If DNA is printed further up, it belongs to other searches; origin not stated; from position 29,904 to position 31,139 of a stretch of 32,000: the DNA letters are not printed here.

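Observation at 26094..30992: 1632-aa amidase-on-a-stalk chimera with no recognisable export signal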

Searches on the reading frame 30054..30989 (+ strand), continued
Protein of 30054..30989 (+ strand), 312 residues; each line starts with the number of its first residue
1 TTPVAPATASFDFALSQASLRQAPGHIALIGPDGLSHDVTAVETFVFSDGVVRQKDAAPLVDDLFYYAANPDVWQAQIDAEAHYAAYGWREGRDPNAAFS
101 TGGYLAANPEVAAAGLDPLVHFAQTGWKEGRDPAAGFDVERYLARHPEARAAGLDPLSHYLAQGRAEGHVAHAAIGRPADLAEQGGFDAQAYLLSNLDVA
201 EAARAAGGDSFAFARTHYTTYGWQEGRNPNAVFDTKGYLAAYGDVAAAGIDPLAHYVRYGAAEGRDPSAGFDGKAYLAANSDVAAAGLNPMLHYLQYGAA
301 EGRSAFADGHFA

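Call 71: search_protein_families(library=pfam, proteins=[P0298, P0304, P0320, P0334, P0354], max_evalue=0.0001)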
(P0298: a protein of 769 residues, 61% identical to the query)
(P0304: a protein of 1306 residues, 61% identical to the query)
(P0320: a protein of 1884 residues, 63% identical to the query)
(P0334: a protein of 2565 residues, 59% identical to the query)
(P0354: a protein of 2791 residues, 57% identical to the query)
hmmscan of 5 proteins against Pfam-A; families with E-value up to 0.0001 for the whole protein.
P0298 (769 aa): 0 families

P0304 (1306 aa): 3 families
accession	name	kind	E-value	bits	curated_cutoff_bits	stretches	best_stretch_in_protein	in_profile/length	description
PF19077.6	Big_13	-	5.8e-08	33.6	27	1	791-891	2-102/102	Bacterial Ig-like domain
PF12951.13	PATR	-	7e-07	29.6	27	1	647-674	2-29/30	Passenger-associated-transport-repeat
PF17803.7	Cadherin_4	-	1.6e-05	25.8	25.1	1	893-964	13-71/71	Bacterial cadherin-like domain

P0320 (1884 aa): 5 families
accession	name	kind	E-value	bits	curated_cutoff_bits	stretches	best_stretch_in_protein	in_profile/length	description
PF13753.12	SWM_repeat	-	9.6e-98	321.1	27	4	731-811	2-85/86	Putative flagellar system-associated repeat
PF00353.25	HemolysinCabind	-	3.7e-18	65.6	23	2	1518-1553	1-36/36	RTX calcium-binding nonapeptide repeat (4 copies)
PF19078.6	Big_12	-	3e-14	53.5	27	3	626-721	1-96/102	Bacterial Ig-like domain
PF10989.13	DUF2808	-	2.9e-10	40.8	25.3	0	328-372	61-108/146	Protein of unknown function (DUF2808)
PF23039.2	TMEM132_3rd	-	4.8e-05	23.4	27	0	417-476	12-73/147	TMEM132 cohesin-like domain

P0334 (2565 aa): 14 families
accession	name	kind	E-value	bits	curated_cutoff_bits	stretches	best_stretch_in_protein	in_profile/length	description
PF19077.6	Big_13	-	1.1e-106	350.6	27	8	579-670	12-101/102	Bacterial Ig-like domain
PF13517.12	FG-GAP_3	-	1e-46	157.8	26.9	6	213-273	1-60/61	FG-GAP-like repeat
PF13750.12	Big_3_3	-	8.5e-24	84.4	27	0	1854-1980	10-142/157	Bacterial Ig-like domain (group 3)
PF01839.29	FG-GAP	-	3.9e-17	62.2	22.1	1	305-333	2-27/37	FG-GAP repeat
PF17936.7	Big_6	-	5.5e-15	55.8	27.6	4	700-768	15-80/83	Bacterial Ig domain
PF12245.14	Big_3_2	-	6.9e-14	52.5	23.3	0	1137-1234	24-120/122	Bacterial Ig-like domain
PF07495.19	Y_Y_Y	-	1.5e-13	50.9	26.6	0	1307-1337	28-55/65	Y_Y_Y domain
PF14524.12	Wzt_C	-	3.6e-09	37.2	30.4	0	1705-1766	50-112/143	Wzt C-terminal domain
PF13754.12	Big_3_4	-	1.3e-08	35.2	27.3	0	1308-1376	23-89/106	Domain of unknown function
PF13860.13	FlgD_ig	-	1.5e-07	31.7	27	0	1053-1105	24-78/79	FlgD Ig-like domain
PF15418.12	DUF4625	-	5e-07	30.5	27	0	640-666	101-127/131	Domain of unknown function (DUF4625)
PF02494.22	HYR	-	1.3e-06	29.1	21.7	0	2072-2146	2-73/81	HYR domain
PF19078.6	Big_12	-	4.6e-06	27.2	27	1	457-556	1-91/102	Bacterial Ig-like domain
PF23743.1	Beta-prop_BBS7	-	3.2e-05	23.8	27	0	149-323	118-287/299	BBS7 beta-propeller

P0354 (2791 aa): 6 families
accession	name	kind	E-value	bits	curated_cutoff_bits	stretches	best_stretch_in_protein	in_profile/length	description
PF22494.2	choice_anch_I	-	5.9e-82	276.5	32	1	371-853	10-482/489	Choice-of-anchor I domain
PF13205.12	Big_5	-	1.7e-18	67.7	23.6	1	1622-1731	1-105/105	Bacterial Ig-like domain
PF02872.23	5_nucleotid_C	-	2.7e-16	60.5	23.6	1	2153-2326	3-124/158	5'-nucleotidase, C-terminal domain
PF03160.20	Calx-beta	-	1.8e-14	54.2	27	1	209-301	9-97/119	Calx-beta domain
PF00353.25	HemolysinCabind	-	1.8e-11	44.2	23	2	2445-2479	2-36/36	RTX calcium-binding nonapeptide repeat (4 copies)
PF03372.29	Exo_endo_phos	-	4.4e-06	27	24.5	1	1312-1580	9-218/225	Endonuclease/Exonuclease/phosphatase family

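Call 81: find_encoding_contigs(protein=P0052, flank=10000, max_places=1)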
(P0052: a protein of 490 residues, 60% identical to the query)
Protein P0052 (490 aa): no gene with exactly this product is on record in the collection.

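Call 82: find_encoding_contigs(protein=P0068, flank=10000, max_places=1)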
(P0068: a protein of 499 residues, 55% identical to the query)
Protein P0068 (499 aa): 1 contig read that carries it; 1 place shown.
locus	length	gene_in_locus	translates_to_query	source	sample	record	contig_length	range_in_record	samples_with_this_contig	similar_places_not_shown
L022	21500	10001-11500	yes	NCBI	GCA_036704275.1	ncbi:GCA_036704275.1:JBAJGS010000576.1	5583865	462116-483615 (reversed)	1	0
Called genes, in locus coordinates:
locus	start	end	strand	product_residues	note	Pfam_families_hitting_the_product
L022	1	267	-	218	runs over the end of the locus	PF05598:DUF772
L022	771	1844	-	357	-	-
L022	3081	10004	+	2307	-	PF03160:Calx-beta, PF22494:choice_anch_I, PF03372:Exo_endo_phos (weak), PF13205:Big_5, PF02872:5_nucleotid_C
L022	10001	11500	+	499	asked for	PF00353:HemolysinCabind (weak)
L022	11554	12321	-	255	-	PF10099:RskA_C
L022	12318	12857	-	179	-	PF04542:Sigma70_r2, PF08281:Sigma70_r4_2, PF04545:Sigma70_r4, PF13384:HTH_23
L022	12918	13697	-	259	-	PF14339:DUF4394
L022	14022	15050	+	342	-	PF01548:DEDD_Tnp_IS110, PF02371:Transposase_20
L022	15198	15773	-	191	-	PF13358:DDE_3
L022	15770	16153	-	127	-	PF01710:HTH_Tnp_IS630, PF13384:HTH_23 (weak), PF13565:HTH_32 (weak)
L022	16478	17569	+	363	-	PF13384:HTH_23, PF13518:HTH_28 (weak), PF13551:HTH_29, PF13565:HTH_32, PF13358:DDE_3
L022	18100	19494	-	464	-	PF01554:MatE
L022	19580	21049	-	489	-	PF04055:Radical_SAM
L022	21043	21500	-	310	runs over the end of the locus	PF02475:TRM5-TYW2_MTfase (weak), PF06325:PrmA, PF13649:Methyltransf_25 (weak), PF22528:PRMT_C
